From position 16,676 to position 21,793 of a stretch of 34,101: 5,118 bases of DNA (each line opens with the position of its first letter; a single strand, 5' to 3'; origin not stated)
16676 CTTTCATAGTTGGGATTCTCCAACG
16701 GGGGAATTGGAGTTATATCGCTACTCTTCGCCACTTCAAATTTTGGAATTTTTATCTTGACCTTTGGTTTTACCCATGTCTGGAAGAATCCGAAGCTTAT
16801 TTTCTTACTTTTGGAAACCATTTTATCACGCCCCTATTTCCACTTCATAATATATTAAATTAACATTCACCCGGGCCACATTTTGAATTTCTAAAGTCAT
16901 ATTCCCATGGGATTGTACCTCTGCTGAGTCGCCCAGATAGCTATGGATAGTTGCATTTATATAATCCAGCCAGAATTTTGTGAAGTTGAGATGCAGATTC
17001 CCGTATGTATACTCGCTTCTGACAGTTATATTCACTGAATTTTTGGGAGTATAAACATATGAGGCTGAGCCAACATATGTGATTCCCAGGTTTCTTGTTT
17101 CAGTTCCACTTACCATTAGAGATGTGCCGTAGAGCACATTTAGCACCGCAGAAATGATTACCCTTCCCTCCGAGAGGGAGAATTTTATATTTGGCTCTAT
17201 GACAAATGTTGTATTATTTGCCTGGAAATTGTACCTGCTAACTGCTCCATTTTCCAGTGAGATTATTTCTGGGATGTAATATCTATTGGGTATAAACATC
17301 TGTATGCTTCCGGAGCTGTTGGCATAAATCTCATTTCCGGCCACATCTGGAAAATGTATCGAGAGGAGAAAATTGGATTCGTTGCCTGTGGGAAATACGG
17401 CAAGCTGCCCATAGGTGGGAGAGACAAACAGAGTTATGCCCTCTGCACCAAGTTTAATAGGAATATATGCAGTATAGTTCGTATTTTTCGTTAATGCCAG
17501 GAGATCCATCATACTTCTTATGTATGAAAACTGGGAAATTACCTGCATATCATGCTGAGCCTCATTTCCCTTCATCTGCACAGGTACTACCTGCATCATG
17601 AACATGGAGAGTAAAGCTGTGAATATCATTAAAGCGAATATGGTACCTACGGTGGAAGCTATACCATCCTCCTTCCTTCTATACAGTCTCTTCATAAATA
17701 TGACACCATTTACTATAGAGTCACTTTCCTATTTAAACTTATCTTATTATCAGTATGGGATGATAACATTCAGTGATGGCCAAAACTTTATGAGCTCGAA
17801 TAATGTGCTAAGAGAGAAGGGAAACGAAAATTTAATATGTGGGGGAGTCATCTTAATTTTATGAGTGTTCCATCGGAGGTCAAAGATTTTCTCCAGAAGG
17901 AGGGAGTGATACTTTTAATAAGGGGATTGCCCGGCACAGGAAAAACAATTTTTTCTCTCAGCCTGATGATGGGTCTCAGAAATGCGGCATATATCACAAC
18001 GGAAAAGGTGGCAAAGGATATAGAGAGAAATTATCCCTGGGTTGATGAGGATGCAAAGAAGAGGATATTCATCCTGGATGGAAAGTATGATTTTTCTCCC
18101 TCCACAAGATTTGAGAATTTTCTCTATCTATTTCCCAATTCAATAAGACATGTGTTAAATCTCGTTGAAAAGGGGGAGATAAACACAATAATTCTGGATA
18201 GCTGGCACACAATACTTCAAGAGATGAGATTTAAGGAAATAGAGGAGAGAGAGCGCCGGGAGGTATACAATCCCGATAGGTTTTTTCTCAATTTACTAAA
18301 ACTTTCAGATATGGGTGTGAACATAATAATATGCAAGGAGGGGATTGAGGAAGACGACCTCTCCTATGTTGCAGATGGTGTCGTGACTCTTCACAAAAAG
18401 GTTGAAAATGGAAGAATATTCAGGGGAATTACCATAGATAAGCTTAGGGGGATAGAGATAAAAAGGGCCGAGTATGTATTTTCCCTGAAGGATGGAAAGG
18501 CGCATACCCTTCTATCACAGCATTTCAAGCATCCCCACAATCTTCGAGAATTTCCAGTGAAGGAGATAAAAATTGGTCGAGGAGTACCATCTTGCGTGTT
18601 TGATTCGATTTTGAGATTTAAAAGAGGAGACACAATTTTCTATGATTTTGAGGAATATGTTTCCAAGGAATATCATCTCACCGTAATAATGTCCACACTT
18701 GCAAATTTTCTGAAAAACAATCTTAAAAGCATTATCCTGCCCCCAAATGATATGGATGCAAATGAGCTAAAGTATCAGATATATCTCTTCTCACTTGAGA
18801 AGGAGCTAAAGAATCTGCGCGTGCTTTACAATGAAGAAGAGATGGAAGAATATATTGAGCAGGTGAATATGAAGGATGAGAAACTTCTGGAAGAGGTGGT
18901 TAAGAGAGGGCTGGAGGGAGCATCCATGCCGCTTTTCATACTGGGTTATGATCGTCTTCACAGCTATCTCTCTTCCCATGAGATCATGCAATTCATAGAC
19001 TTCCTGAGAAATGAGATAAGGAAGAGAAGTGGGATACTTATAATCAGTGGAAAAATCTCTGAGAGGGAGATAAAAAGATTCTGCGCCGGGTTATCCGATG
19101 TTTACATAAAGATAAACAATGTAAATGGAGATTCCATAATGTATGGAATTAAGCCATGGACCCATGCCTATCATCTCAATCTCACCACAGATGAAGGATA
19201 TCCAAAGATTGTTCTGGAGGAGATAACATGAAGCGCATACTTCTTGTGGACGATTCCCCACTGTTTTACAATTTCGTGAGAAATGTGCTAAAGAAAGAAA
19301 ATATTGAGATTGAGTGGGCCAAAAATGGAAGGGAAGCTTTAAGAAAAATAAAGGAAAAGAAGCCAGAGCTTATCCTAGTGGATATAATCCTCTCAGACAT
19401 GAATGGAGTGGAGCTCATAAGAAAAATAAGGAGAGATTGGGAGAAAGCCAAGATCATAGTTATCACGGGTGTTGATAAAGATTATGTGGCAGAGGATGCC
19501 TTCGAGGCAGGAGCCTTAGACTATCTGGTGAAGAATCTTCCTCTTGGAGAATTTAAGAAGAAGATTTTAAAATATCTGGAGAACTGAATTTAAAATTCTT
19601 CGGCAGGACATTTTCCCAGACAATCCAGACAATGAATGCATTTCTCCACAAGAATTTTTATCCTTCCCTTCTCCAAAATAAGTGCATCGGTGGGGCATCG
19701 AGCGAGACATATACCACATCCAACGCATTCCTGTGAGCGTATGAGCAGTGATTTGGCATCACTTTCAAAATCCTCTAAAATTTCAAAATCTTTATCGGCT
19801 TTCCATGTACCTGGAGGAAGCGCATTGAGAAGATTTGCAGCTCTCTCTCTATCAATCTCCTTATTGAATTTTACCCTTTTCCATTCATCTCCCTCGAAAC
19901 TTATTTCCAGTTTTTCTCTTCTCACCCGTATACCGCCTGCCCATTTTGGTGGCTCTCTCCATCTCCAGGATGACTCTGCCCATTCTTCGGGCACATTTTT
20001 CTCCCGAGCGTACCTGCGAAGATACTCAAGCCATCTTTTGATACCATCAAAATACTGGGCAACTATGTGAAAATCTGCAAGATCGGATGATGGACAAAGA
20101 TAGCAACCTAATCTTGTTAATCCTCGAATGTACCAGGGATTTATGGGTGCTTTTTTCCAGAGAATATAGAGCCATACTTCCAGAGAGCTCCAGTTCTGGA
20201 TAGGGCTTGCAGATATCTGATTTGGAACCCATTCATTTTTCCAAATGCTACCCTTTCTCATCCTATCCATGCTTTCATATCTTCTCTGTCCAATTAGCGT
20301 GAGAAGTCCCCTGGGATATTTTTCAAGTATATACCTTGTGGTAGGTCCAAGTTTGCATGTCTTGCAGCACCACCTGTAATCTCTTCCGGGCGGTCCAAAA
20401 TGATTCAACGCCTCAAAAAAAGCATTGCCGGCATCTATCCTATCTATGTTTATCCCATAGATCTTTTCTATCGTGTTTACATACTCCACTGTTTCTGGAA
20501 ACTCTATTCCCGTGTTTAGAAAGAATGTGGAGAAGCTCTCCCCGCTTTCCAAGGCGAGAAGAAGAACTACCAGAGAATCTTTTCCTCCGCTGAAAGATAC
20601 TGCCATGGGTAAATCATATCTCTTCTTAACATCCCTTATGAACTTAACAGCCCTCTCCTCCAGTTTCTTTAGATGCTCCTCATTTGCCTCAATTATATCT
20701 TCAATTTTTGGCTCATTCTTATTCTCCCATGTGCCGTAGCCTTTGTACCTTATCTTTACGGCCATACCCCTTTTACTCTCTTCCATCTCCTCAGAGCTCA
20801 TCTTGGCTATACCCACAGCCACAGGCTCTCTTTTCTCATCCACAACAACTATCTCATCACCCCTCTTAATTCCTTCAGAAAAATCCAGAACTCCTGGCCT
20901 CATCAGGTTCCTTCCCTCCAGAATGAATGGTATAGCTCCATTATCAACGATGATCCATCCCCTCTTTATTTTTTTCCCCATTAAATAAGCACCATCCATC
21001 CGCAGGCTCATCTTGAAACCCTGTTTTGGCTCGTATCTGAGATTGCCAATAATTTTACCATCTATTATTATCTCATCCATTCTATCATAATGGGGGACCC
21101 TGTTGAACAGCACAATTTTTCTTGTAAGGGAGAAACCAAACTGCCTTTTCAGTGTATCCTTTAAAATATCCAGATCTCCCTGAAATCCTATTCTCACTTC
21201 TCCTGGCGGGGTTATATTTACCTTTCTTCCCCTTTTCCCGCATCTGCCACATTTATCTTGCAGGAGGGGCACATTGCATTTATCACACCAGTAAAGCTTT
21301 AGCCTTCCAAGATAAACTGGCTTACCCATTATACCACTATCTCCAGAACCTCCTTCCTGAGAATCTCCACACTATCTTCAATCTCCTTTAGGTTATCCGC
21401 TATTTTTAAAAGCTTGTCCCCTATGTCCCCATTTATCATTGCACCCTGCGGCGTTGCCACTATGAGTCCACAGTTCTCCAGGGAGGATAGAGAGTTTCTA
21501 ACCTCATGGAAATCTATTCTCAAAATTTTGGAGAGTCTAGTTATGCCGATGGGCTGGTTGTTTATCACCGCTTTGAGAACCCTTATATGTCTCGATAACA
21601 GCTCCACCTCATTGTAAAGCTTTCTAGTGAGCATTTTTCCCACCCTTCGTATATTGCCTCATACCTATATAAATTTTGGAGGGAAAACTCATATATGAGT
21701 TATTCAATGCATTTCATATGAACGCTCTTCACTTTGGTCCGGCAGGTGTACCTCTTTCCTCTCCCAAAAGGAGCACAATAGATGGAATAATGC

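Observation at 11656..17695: Tad/Epd-like type IV filament operon with two intact ATPase paralogues and a split two-gene platform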

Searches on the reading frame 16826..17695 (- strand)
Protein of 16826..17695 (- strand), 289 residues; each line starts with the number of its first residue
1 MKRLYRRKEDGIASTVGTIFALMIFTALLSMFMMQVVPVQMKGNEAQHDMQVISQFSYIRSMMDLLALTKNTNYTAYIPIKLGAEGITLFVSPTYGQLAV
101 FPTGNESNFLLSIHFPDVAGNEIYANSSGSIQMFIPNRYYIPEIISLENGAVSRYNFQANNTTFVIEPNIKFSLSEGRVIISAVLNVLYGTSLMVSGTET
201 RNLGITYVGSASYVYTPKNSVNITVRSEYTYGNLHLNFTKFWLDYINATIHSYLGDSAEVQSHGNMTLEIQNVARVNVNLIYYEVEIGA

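Call 3: search_protein_families(library=pfam, proteins=[window:16826-17695:-], max_evalue=0.01)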
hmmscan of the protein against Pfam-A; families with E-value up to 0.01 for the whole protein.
window:16826-17695:- (289 aa): 0 families

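Call 21: search_protein_families(library=ncbifam, proteins=[window:16826-17695:-], max_evalue=0.01)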
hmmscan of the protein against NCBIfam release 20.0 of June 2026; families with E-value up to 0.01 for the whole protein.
window:16826-17695:- (289 aa): 0 families

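Call 57: find_homologous_proteins(query=window:16826-17695:-, max_evalue=0.00001)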
Query window:16826-17695:- (289 aa): 39 proteins with E <= 0.00001 among 689 candidates.
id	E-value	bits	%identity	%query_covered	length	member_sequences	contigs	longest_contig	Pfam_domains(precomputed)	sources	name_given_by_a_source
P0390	5.5e-170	581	93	100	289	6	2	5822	-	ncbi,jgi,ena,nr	ncbi:hypothetical protein B6U71_04325 [Euryarchaeota archaeon ex4484_178]|nr:MAG: hypothetical prote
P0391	1.0e-167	574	92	100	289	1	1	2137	-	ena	-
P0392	4.3e-123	428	71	100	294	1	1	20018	-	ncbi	-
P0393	2.2e-121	422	69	100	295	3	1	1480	-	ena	-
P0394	2.1e-120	419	66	100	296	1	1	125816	-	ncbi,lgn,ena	-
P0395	1.6e-119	416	67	100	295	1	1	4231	-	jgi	-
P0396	2.4e-118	412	65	100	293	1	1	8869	-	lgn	-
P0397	6.4e-96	339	56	100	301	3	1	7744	-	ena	-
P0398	1.0e-86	308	52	100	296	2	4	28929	-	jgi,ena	-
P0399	1.6e-86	308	53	99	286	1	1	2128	-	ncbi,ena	-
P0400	1.4e-84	302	52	100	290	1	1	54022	-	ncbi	-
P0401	1.2e-83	298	50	100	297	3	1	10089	-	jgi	-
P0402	3.0e-83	297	49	100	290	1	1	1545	-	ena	-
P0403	3.6e-83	297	51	100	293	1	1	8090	-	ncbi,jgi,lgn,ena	-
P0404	7.1e-82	293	50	99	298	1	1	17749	-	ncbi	-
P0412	4.9e-78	280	58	71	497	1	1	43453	PF13385.14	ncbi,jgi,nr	ncbi:MAG: LamG domain-containing protein [Euryarchaeota archaeon]|nr:LamG domain-containing protein 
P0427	3.5e-53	199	39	99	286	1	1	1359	PF23960.3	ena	-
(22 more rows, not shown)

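Call 58: search_protein_families(library=pfam, proteins=[window:16826-17695:-, P0427, P0412], max_evalue=10)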
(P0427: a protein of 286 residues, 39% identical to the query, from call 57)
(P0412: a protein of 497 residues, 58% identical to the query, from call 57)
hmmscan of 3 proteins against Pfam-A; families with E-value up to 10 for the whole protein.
window:16826-17695:- (289 aa): 0 families

P0427 (286 aa): 1 family
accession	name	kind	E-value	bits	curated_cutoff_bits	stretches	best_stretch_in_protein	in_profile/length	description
PF23960.2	DUF7289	-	1.8e-06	28.1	27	1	145-281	109-236/238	Family of unknown function (DUF7289)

P0412 (497 aa): 4 families
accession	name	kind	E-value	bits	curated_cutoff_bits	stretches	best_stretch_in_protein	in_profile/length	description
PF13385.13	Laminin_G_3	-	5.7e-15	56.2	27.6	1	188-332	4-150/151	Concanavalin A-like lectin/glucanases superfamily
PF17756.7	RET_CLD1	-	0.16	12.8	26.4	1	330-396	33-101/124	RET Cadherin like domain 1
PF03442.20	CBM_X2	-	1.3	9.6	28.9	1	459-478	35-54/83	Carbohydrate binding domain X2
PF09134.16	Invasin_D3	-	8.3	7.4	33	1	215-271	31-87/98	Invasin, domain 3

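Call 66: predict_structure(alignment_id=A2)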
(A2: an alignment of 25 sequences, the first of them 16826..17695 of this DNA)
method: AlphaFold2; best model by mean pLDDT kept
length: 289 residues; sequences in the alignment: 25
mean_pLDDT: 85.2   pTM: 0.75
mean pLDDT of the five models: 85.2, 84.9, 81.0, 78.2, 72.9
residues with pLDDT >= 90: 126; 70-90: 141; 50-70: 13; < 50: 9
segments of 3 or more residues with pLDDT < 50: 1-9
pLDDT, mean of each block of 10 residues (from residue 1): 46 72 88 77 81 90 91 89 70 80 86 92 93 82 89 88 87 89 93 87 93 92 90 82 90 83 87 93 91
secondary structure, 60 per line:
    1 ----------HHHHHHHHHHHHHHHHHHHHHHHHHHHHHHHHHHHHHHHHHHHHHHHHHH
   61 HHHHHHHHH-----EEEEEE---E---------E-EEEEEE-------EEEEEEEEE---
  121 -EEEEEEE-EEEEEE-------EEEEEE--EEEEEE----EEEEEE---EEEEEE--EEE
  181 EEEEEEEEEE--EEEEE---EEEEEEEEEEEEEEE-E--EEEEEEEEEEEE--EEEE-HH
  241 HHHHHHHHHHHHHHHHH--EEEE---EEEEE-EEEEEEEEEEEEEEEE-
elements in order: H11-69 E75-80 E96-101 E109-117 E122-128 E130-135 E143-148 E151-156 E161-166 E170-175 E178-190 E193-197 E201-215 E220-231 E234-237 H239-257 E260-263 E267-271 E273-288

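Call 69: fold_search(model_id=the predicted structure, library=pdb)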
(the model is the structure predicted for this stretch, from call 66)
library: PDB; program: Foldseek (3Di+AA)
matches with E <= 10: 665; with E <= 0.001: 0
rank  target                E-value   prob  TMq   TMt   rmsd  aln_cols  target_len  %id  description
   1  7s9y                  3.5e-03  0.08  0.07  0.04  25.8       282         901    9  Helicobacter Hepaticus CcsBA Open Conformation (released 2021-12-22)
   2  7s9z                  6.8e-03  0.12  0.11  0.04  26.8       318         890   10  Helicobacter Hepaticus CcsBA Closed Conformation (released 2021-12-22)
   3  7bwl                  1.3e-02  0.20  0.15  0.22  18.4       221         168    6  Structure of antibiotic sequester from Pseudomonas aerurinosa (released 2020-12-02)
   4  5gzg_A                1.5e-02  0.09  0.09  0.15  18.3       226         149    8  Galectin-8 N-terminal domain carbohydrate recognition domain (released 2016-12-21)
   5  3ap4_C                1.6e-02  0.09  0.09  0.15  18.3       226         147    8  Crystal structure of the galectin-8 N-terminal carbohydrate recognition domain in complex with lactose (released 2011-01-26)
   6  4b1m_B                1.6e-02  0.15  0.12  0.19  19.5       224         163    7  CARBOHYDRATE BINDING MODULE CBM66 FROM BACILLUS SUBTILIS (released 2012-12-12)
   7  2yxs_A                1.7e-02  0.09  0.10  0.15  17.7       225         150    9  Crystal Structure of N-terminal domain of human galectin-8 with D-lactose (released 2008-05-06)
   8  3ap6_C                1.9e-02  0.08  0.09  0.15  18.8       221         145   10  Crystal structure of the galectin-8 N-terminal carbohydrate recognition domain in complex with lactose 3'-sulfate (released 2011-01-26)
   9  6w4z_B                2.2e-02  0.08  0.09  0.14  18.8       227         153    8  Galectin-8N terminal domain in complex with Methyl 3-O-[3-O-benzyloxy]-malonyl-beta-D-galactopyranoside (released 2020-09-02)
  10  9omr_A                2.2e-02  0.05  0.09  0.08  27.0       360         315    8  The desensitized state structure of human P2X2 receptor channel in lipid nanodiscs with free ATP and sodium (released 2026-03-18)
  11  3ap7_A                2.3e-02  0.08  0.10  0.15  18.4       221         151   10  Crystal structure of the galectin-8 N-terminal carbohydrate recognition domain in complex with lactose sialic acid (released 2011-01-26)
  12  9om0_A                2.3e-02  0.05  0.09  0.08  27.9       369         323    7  The pre-desensitized state structure of human P2X2 receptor channel in lipid nanodiscs with free ATP and sodium (released 2026-03-18)
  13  5gzc                  2.5e-02  0.08  0.09  0.14  19.2       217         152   10  Crystal structure of Galectin-8 N-CRD with part of linker (released 2016-12-21)
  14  3ap4_A                2.7e-02  0.08  0.10  0.15  17.7       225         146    8  Crystal structure of the galectin-8 N-terminal carbohydrate recognition domain in complex with lactose (released 2011-01-26)
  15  4bme_B                2.7e-02  0.08  0.09  0.15  18.9       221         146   10  Crystal structure of the N terminal domain of human Galectin 8, F19Y mutant (released 2014-03-19)
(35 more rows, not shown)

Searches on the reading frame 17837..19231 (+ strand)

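Call 3: search_protein_families(library=pfam, proteins=[window:17837-19231:+], max_evalue=0.01)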
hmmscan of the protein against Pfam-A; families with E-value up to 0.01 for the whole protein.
window:17837-19231:+ (464 aa): 3 families
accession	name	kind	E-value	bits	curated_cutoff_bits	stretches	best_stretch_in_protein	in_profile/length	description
PF06745.19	ATPase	-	9.2e-14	51.8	26.6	1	22-219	18-221/231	KaiC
PF07088.17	GvpD_P-loop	-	1.5e-13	51.5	24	1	18-201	5-189/189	GvpD gas vesicle protein, P-loop domain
PF20720.3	nSTAND3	-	5.3e-08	33.1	27.2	1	14-139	9-126/155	Novel STAND NTPase 3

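Call 21: search_protein_families(library=ncbifam, proteins=[window:17837-19231:+], max_evalue=0.01)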
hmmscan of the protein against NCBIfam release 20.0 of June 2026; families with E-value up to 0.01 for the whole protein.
window:17837-19231:+ (464 aa): 7 families
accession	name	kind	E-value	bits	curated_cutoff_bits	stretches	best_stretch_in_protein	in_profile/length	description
NF006799.0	PRK09302.1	equivalog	5.5e-11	41.7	408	1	26-218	34-232/515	circadian clock protein KaiC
TIGR03881.1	KaiC_arch_4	hypoth_equivalog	2.3e-08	34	247.8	1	22-65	20-67/231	KaiC domain-containing protein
TIGR02655.1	circ_KaiC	equivalog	6.9e-07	28.3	546.25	1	26-219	24-223/484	circadian clock protein KaiC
NF004723.0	PRK06067.1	subfamily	0.00016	21.2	194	1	25-209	36-218/243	flagellar accessory protein FlaH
NF052589.1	ArlH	equivalog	0.00026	20.8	215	0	23-207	20-204/229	archaellum protein ArlH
TIGR03880.1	KaiC_arch_3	hypoth_equivalog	0.0014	18.2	249.45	1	22-218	15-211/224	KaiC domain-containing protein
TIGR03877.1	thermo_KaiC_1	hypoth_equivalog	0.0015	18.1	307.25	0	24-215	23-223/238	KaiC domain-containing protein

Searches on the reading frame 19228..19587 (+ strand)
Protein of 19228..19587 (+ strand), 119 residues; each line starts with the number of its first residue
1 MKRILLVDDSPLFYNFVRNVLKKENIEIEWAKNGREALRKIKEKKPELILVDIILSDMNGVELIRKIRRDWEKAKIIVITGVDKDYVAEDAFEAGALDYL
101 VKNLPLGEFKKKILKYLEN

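Call 3: search_protein_families(library=pfam, proteins=[window:19228-19587:+], max_evalue=0.01)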
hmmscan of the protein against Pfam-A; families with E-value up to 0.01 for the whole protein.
window:19228-19587:+ (119 aa): 1 family
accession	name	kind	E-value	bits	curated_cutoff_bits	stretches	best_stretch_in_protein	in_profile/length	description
PF00072.30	Response_reg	-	2.9e-28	98.7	30.2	1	4-113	1-110/111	Response regulator receiver domain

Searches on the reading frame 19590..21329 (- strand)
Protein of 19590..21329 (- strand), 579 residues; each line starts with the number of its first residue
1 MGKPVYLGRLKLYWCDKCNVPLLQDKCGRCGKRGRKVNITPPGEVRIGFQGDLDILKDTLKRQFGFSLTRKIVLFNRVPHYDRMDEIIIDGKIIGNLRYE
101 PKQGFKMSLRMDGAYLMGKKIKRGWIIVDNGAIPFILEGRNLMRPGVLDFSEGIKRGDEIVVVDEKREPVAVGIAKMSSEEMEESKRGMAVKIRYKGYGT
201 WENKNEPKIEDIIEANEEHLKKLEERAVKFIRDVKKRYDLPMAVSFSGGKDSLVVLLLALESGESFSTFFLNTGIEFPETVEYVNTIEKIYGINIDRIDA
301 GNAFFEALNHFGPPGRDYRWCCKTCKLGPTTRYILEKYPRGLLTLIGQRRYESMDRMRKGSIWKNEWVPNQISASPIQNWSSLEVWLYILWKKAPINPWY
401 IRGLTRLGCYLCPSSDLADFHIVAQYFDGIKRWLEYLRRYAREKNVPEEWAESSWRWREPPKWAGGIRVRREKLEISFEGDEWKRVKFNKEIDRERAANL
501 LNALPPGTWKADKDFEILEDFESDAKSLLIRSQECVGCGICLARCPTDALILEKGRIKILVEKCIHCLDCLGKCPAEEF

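Call 19: search_protein_families(library=pfam, proteins=[window:19590-21329:-], max_evalue=0.001)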
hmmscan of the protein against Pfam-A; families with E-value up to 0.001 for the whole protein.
window:19590-21329:- (579 aa): 8 families
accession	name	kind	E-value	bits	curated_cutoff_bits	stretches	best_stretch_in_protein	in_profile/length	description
PF01507.26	PAPS_reduct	-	7e-43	147.1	22.5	1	242-414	2-174/175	Phosphoadenosine phosphosulfate reductase domain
PF01472.26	PUA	-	8e-26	90.2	24.8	1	124-194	1-71/74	PUA domain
PF13237.11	Fer4_10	-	2.1e-08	34.4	25.5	1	530-575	4-53/53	4Fe-4S dicluster domain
PF12838.12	Fer4_7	-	8.8e-07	29.7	27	1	535-576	2-50/52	4Fe-4S dicluster domain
PF00037.32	Fer4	-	1.5e-06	28.2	21.1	1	534-550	7-23/24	4Fe-4S binding domain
PF13187.11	Fer4_9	-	2e-06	28.2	27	1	534-576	1-49/52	4Fe-4S dicluster domain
PF03657.19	UPF0113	-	8.7e-05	23.2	23.8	1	137-181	13-54/73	UPF0113 PUA domain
PF14697.11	Fer4_21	-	0.0001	22.8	35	1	530-577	3-54/59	4Fe-4S dicluster domain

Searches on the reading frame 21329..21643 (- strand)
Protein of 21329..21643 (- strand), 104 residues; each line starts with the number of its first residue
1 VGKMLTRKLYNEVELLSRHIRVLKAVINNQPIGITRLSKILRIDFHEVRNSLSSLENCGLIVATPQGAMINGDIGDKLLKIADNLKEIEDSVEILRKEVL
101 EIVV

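Call 19: search_protein_families(library=pfam, proteins=[window:21329-21643:-], max_evalue=0.001)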
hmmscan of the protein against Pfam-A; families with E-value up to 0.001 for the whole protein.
window:21329-21643:- (104 aa): 3 families
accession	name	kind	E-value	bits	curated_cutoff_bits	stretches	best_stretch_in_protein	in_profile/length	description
PF25212.1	HVO_A0114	-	3.3e-05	24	27.6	1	17-67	22-72/84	HVO_A0114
PF21715.3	CggR_N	-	0.00017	21.7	30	1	18-80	4-65/71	CggR N-terminal DNA binding domain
PF01978.25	TrmB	-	0.00089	19.5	25.6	0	17-65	8-56/68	Sugar-specific transcriptional regulator TrmB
